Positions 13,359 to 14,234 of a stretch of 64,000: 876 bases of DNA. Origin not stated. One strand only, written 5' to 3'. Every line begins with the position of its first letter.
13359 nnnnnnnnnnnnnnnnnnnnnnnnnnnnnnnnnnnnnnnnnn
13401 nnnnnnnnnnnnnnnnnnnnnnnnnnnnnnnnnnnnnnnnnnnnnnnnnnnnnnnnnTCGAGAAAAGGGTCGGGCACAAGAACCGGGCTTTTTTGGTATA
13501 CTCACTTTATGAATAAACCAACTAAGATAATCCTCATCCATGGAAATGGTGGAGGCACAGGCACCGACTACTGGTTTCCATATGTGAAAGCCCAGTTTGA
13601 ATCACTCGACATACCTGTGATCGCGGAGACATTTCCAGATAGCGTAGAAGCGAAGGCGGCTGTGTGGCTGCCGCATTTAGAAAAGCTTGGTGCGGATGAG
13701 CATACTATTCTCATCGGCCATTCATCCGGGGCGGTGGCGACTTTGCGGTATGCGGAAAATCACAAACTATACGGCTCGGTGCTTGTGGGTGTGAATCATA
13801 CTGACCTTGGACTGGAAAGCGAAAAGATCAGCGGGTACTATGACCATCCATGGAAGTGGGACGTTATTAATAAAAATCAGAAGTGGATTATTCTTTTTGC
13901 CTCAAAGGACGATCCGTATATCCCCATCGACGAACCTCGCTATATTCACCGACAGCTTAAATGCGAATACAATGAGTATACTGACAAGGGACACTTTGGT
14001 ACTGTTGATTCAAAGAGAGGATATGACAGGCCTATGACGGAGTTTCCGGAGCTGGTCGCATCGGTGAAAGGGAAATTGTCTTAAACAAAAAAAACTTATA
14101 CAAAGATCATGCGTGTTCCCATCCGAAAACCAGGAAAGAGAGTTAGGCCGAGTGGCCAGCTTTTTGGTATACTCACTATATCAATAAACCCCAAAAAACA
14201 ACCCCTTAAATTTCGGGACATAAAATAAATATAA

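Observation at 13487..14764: Second example of the same scar type: greA 5' end and a promoter copy stranded upstream of a small membrane gene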

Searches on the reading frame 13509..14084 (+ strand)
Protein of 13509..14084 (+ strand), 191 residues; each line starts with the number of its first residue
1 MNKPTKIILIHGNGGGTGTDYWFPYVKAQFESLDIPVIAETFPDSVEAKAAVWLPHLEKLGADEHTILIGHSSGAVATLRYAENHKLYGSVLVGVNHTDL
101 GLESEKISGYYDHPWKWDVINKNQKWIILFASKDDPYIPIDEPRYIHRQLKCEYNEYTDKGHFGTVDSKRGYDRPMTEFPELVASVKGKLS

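Call 9: search_protein_families(library=pfam, proteins=[window:13509-14084:+], max_evalue=0.01)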
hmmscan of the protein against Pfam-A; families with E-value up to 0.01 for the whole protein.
window:13509-14084:+ (191 aa): 4 families
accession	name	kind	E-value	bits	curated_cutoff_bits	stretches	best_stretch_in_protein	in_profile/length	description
PF06821.19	Ser_hydrolase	-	9.2e-09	35.9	22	1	8-164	2-155/172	Serine hydrolase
PF00561.26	Abhydrolase_1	-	6.1e-05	23.2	25.8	0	49-112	57-119/245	alpha/beta hydrolase fold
PF12697.13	Abhydrolase_6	-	8.6e-05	23.7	26.3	1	7-94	1-92/217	Alpha/beta hydrolase family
PF06342.18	DUF1057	-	0.00012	21.7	21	1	18-93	46-133/297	Alpha/beta hydrolase of unknown function (DUF1057)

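Call 14: find_encoding_contigs(protein=window:13509-14084:+, flank=10000, max_places=10)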
Protein window:13509-14084:+ (191 aa): no gene with exactly this product is on record in the collection.

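Call 34: find_homologous_proteins(query=window:13509-14084:+, max_evalue=1e-30)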
Query window:13509-14084:+ (191 aa): 1340 proteins with E <= 1e-30 among 1486 candidates; the best 120 are listed.
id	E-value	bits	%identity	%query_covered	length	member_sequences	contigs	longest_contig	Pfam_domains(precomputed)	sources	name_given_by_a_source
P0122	3.5e-129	447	100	100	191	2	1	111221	PF06821.20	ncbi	ncbi:RBBP9/YdeN family alpha/beta hydrolase [Patescibacteria group bacterium]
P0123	1.1e-100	354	81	96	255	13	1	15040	PF06821.20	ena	-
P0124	2.5e-79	284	65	100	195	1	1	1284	PF12697.14,PF06821.20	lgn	-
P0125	6.6e-75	269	65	90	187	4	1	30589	PF00561.27,PF06821.20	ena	-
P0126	1.5e-72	262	64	99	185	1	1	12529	PF12697.14,PF06821.20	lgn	-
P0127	2.4e-72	261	63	97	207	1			PF12697.14,PF00561.27,PF06821.20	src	-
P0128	2.1e-71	258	64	97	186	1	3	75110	PF12697.14,PF00561.27,PF06821.20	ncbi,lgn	-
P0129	1.5e-70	255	61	97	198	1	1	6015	PF12697.14,PF00561.27,PF06821.20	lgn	-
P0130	2.0e-70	255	60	97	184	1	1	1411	PF12697.14,PF00561.27,PF06821.20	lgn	-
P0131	2.2e-70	255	60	99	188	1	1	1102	PF12697.14,PF00561.27,PF06821.20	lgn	-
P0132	3.6e-69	251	62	97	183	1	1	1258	PF12697.14,PF00561.27,PF06821.20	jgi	jgi:uncharacterized protein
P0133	8.9e-69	249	63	97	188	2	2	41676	PF12697.14,PF00561.27,PF06821.20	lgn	-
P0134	9.4e-69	249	60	98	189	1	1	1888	PF00561.27,PF06821.20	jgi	jgi:uncharacterized protein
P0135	1.1e-68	249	62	97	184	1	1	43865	PF12697.14,PF00561.27,PF06821.20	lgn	-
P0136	3.2e-68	248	58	100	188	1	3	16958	PF12697.14,PF00561.27,PF06821.20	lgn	-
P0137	5.2e-68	247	59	99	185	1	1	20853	PF12697.14,PF00561.27,PF06821.20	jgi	-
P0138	6.0e-68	247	60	97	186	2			PF12697.14,PF00561.27,PF06821.20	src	-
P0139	6.5e-68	247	59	99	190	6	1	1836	PF06821.20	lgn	-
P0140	7.1e-68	246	61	97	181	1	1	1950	PF12697.14,PF06821.20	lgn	-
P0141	7.6e-68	246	58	99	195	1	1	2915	PF12697.14,PF00561.27,PF06821.20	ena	-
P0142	1.4e-67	245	61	99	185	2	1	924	PF12697.14,PF06821.20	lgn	-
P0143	1.7e-67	245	58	100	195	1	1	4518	PF12697.14,PF06821.20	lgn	-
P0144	1.8e-67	245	58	99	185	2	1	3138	PF06821.20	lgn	-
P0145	3.3e-67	244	62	98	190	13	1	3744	PF12697.14,PF00561.27,PF06821.20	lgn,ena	-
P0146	3.4e-67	244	60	92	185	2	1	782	PF00561.27,PF06821.20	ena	-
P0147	3.7e-67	244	59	97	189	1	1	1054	PF00561.27,PF06821.20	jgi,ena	-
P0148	7.2e-67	243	59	97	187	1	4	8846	PF06821.20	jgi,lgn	-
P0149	9.5e-67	243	58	99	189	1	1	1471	PF06821.20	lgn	-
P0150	1.2e-66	242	58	97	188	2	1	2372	PF12697.14,PF06821.20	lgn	-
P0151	1.7e-66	242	59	99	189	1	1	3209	PF12697.14,PF06821.20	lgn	-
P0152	1.7e-66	242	56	98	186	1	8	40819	PF00561.27,PF06821.20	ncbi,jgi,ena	-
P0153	2.0e-66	242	57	99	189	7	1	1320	PF06821.20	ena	-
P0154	2.1e-66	242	61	97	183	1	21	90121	PF12697.14,PF12695.14,PF00561.27,PF06821.20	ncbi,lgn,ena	ncbi:MAG: alpha/beta hydrolase [Candidatus Saccharimonas aalborgensis]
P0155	2.3e-66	241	59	99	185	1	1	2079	PF06821.20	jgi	jgi:predicted alpha/beta hydrolase family esterase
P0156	2.4e-66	241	55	100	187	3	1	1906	PF12697.14,PF06821.20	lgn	-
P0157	2.6e-66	241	55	100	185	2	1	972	PF12697.14,PF00561.27,PF06821.20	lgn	-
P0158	3.1e-66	241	60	97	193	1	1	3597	PF12697.14,PF00561.27,PF06821.20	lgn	-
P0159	3.6e-66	241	59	95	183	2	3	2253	PF12697.14,PF00561.27,PF06821.20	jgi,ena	-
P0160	3.7e-66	241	59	97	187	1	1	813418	PF12697.14,PF00561.27,PF06821.20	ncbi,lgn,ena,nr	ncbi:MAG TPA: alpha/beta fold hydrolase [Candidatus Saccharimonadales bacterium]|nr:alpha/beta fold 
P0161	3.7e-66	241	60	98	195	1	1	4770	PF12697.14,PF00561.27,PF06821.20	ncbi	-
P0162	4.9e-66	240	56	97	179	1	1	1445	PF06821.20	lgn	-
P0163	5.2e-66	240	56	99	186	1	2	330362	PF06821.20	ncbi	ncbi:MAG: alpha/beta hydrolase [Candidatus Saccharimonadales bacterium]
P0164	9.6e-66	239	58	97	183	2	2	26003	PF12697.14,PF12695.14,PF00561.27,PF06821.20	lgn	-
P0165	1.0e-65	239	59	98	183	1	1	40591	PF12697.14,PF00561.27,PF06821.20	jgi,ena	-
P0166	1.2e-65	239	59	100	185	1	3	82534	PF12697.14,PF00561.27,PF06821.20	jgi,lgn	jgi:predicted alpha/beta hydrolase family esterase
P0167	1.3e-65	239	59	97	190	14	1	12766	PF06821.20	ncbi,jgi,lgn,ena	-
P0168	1.3e-65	239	60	97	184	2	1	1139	PF12697.14,PF00561.27,PF06821.20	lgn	-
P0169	1.5e-65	239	59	97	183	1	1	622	PF06821.20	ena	-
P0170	1.6e-65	239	56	98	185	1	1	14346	PF12697.14,PF06821.20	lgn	-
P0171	1.7e-65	239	75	74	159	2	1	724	PF06821.20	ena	-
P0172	1.7e-65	239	57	97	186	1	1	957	PF12697.14,PF00561.27,PF06821.20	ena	-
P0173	1.8e-65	239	67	85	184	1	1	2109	PF12697.14,PF00561.27,PF06821.20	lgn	-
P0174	1.8e-65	239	59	99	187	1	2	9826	PF06821.20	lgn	-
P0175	1.9e-65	239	61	97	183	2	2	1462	PF12697.14,PF00561.27,PF06821.20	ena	-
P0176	2.1e-65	238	57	97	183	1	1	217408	PF00561.27,PF06821.20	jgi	-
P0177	2.5e-65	238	57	99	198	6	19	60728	PF12697.14,PF06821.20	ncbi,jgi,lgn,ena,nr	ncbi:TPA: alpha/beta hydrolase [Candidatus Woesebacteria bacterium]|nr:alpha/beta hydrolase [Candida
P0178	2.6e-65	238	59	97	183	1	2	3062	PF00561.27,PF06821.20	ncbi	-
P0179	2.7e-65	238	58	100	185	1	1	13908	PF12697.14,PF00561.27,PF06821.20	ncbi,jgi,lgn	jgi:predicted alpha/beta hydrolase family esterase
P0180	2.7e-65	238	58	95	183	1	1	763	PF12697.14,PF06821.20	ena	-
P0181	3.3e-65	238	57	99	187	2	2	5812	PF12697.14,PF00561.27,PF06821.20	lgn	-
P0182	3.3e-65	238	58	98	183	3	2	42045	PF06821.20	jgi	-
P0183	3.5e-65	238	58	98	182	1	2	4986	PF12697.14,PF00561.27,PF06821.20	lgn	-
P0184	3.6e-65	238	58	97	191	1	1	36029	PF12697.14,PF06821.20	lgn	-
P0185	4.0e-65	237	59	98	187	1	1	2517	PF00561.27,PF06821.20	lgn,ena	-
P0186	4.6e-65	237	58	97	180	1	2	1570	PF06821.20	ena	-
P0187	4.8e-65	237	58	96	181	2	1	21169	PF12697.14,PF12695.14,PF00561.27,PF06821.20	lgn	-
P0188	4.8e-65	237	61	99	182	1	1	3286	PF12697.14,PF00561.27,PF06821.20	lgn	-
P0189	4.9e-65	237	59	97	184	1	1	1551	PF12697.14,PF06342.19,PF06821.20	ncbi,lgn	-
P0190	6.2e-65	237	58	98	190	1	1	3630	PF12697.14,PF00561.27,PF06821.20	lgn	-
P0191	6.5e-65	237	58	99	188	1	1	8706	PF12697.14,PF06821.20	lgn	-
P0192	6.9e-65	237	61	97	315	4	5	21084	PF12695.14,PF00561.27,PF00293.35,PF06821.20,PF14815.13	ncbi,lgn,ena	-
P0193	7.5e-65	237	59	94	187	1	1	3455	PF06821.20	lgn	-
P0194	7.8e-65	236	57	98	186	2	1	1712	PF12697.14,PF06821.20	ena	-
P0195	7.8e-65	236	57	97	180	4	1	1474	PF12697.14,PF06821.20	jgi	jgi:uncharacterized protein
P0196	9.2e-65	236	58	99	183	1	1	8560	PF12697.14,PF06821.20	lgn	-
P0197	9.2e-65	236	58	99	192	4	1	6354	PF12697.14,PF00561.27,PF06821.20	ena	-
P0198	9.3e-65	236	60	98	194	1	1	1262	PF12697.14,PF00561.27,PF06821.20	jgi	jgi:predicted alpha/beta hydrolase family esterase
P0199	1.1e-64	236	59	97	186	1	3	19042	PF12695.14,PF00561.27,PF06821.20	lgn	-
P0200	1.1e-64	236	58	97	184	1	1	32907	PF12697.14,PF00561.27,PF06821.20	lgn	-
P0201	1.2e-64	236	57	99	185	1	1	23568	PF06821.20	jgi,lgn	-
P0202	1.3e-64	236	58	98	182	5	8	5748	PF12697.14,PF00561.27,PF06821.20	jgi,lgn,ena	-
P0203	1.3e-64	236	58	99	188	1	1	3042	PF12697.14,PF06342.19,PF00561.27,PF06821.20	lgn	-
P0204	1.7e-64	235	58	100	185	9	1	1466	PF12697.14,PF06821.20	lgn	-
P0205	1.8e-64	235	55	97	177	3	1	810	PF12697.14,PF00561.27,PF06821.20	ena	-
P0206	1.9e-64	235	58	97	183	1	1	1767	PF12697.14,PF00561.27,PF06821.20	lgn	-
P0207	1.9e-64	235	56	98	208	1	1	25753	PF12697.14,PF06821.20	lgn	-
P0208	2.1e-64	235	56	97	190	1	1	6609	PF12697.14,PF00561.27,PF06821.20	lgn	-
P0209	2.4e-64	235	56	98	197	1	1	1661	PF12697.14,PF00561.27,PF06821.20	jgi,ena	-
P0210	2.7e-64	235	58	98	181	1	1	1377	PF12697.14,PF06821.20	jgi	jgi:uncharacterized protein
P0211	2.9e-64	235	60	91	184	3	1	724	PF00561.27,PF06821.20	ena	-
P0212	3.1e-64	234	57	97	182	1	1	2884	PF06821.20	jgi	jgi:predicted alpha/beta hydrolase family esterase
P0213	3.2e-64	234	56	99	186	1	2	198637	PF06821.20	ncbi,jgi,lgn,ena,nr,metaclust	ncbi:esterase [Parcubacteria bacterium DG_74_2]|nr:MAG: esterase [Parcubacteria bacterium DG_74_2]|m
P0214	3.2e-64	234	58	97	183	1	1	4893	PF12697.14,PF00561.27,PF06821.20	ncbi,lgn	-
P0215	3.4e-64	234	57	98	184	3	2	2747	PF12697.14,PF06821.20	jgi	jgi:uncharacterized protein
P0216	3.4e-64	234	56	98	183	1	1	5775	PF12697.14,PF00561.27,PF06821.20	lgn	-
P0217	3.5e-64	234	60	98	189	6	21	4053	PF06821.20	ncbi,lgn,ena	-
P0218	3.7e-64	234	59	97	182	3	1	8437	PF12697.14,PF00561.27,PF06821.20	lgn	-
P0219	3.7e-64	234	59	100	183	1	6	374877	PF12697.14,PF00561.27,PF06821.20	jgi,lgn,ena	jgi:predicted alpha/beta hydrolase family esterase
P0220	4.1e-64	234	58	97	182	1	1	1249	PF12697.14,PF00561.27,PF06821.20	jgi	jgi:predicted alpha/beta hydrolase family esterase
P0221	4.2e-64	234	59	97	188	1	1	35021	PF00561.27,PF06821.20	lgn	-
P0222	4.8e-64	234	54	98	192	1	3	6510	PF12697.14,PF00561.27,PF06821.20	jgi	jgi:predicted alpha/beta hydrolase family esterase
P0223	5.0e-64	234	57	100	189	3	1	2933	PF00561.27,PF06821.20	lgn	-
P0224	5.4e-64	234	57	98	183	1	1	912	PF12697.14,PF00561.27,PF06821.20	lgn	-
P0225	5.8e-64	234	60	97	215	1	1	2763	PF06821.20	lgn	-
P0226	6.0e-64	234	58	98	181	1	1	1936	PF12697.14,PF06821.20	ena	-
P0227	7.0e-64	233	58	97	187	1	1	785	PF06821.20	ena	-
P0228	7.1e-64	233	62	83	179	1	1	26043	PF12697.14,PF12695.14,PF00561.27,PF06821.20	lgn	-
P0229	7.2e-64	233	59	99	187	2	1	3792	PF00561.27,PF06821.20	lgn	-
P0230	7.2e-64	233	59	99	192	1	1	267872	PF12695.14,PF00561.27,PF06821.20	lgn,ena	-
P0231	7.4e-64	233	59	97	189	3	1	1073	PF00561.27,PF06821.20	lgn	-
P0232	7.5e-64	233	57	97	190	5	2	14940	PF12697.14,PF00561.27,PF06821.20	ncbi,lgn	-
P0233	7.5e-64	233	58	97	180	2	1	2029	PF12697.14,PF06821.20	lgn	-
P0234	8.4e-64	233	56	98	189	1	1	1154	PF12697.14,PF06821.20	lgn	-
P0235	8.9e-64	233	56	99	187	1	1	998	PF12697.14,PF06821.20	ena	-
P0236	9.0e-64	233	56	99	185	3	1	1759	PF12697.14,PF00561.27,PF06821.20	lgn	-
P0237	9.1e-64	233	58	94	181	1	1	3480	PF12697.14,PF00561.27,PF06821.20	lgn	-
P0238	9.5e-64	233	57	98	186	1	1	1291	PF06821.20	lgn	-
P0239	1.0e-63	233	57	97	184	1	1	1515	PF12697.14,PF00561.27,PF06821.20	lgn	-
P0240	1.0e-63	233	58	97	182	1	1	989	PF12697.14,PF00561.27,PF06821.20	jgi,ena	-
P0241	1.1e-63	233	59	97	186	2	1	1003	PF00561.27,PF06821.20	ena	-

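Call 35: find_encoding_contigs(protein=P0123, flank=10000, max_places=6)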
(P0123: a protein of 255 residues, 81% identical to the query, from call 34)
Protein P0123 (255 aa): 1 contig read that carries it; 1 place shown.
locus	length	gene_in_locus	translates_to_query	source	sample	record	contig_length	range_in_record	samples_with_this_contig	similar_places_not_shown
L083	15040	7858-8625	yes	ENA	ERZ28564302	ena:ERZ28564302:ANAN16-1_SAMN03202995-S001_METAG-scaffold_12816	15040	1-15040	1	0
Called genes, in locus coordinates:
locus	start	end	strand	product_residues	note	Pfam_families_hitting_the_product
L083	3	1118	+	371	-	PF02384:N6_Mtase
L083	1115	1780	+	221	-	-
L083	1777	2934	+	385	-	PF01420:Methylase_S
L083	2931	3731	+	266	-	-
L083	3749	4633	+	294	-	-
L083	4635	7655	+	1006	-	PF04313:HSDR_N, PF04851:ResIII, PF18766:SWI2_SNF2, PF22679:T1R_D3-like, PF11867:T1RH-like_C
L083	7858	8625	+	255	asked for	PF06821:Ser_hydrolase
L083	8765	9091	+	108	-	PF13744:HTH_37 (weak), PF13560:HTH_31, PF01381:HTH_3, PF12844:HTH_19 (weak)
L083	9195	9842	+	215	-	-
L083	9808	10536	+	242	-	PF08843:AbiEii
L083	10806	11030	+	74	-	-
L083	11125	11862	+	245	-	PF01135:PCMT, PF13489:Methyltransf_23, PF01209:Ubie_methyltran, PF06325:PrmA, PF13847:Methyltransf_31, PF08241:Methyltransf_11, PF08242:Methyltransf_12, PF13649:Methyltransf_25, +1 more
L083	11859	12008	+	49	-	-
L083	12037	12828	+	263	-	PF02661:Fic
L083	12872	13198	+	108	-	PF14213:DUF4325 (weak)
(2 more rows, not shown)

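Call 57: list_cluster_members(proteins=[P0122, P0002, P0001, P0003])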
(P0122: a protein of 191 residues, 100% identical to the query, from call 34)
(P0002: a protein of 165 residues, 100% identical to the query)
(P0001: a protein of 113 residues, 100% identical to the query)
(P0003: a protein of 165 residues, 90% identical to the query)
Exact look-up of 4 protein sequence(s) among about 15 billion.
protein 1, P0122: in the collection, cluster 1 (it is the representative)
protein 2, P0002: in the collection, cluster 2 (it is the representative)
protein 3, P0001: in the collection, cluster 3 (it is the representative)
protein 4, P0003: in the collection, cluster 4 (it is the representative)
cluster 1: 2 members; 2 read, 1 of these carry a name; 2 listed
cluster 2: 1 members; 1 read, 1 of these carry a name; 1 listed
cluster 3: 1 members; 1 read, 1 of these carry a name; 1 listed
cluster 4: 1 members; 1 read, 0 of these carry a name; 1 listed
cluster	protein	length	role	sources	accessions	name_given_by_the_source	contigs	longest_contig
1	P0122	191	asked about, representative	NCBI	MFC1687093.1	RBBP9/YdeN family alpha/beta hydrolase [Patescibacteria group bacterium]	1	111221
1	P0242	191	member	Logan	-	-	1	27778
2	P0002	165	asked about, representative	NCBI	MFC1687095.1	GreA/GreB family elongation factor [Patescibacteria group bacterium]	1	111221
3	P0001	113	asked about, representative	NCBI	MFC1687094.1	hypothetical protein ACFL0L_00760 [Patescibacteria group bacterium]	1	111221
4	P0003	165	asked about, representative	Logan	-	-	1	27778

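Call 68: search_protein_families(library=padloc, proteins=[window:13509-14084:+], max_evalue=0.001)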
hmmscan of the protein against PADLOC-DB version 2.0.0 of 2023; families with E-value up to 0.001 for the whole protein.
window:13509-14084:+ (191 aa): 0 families
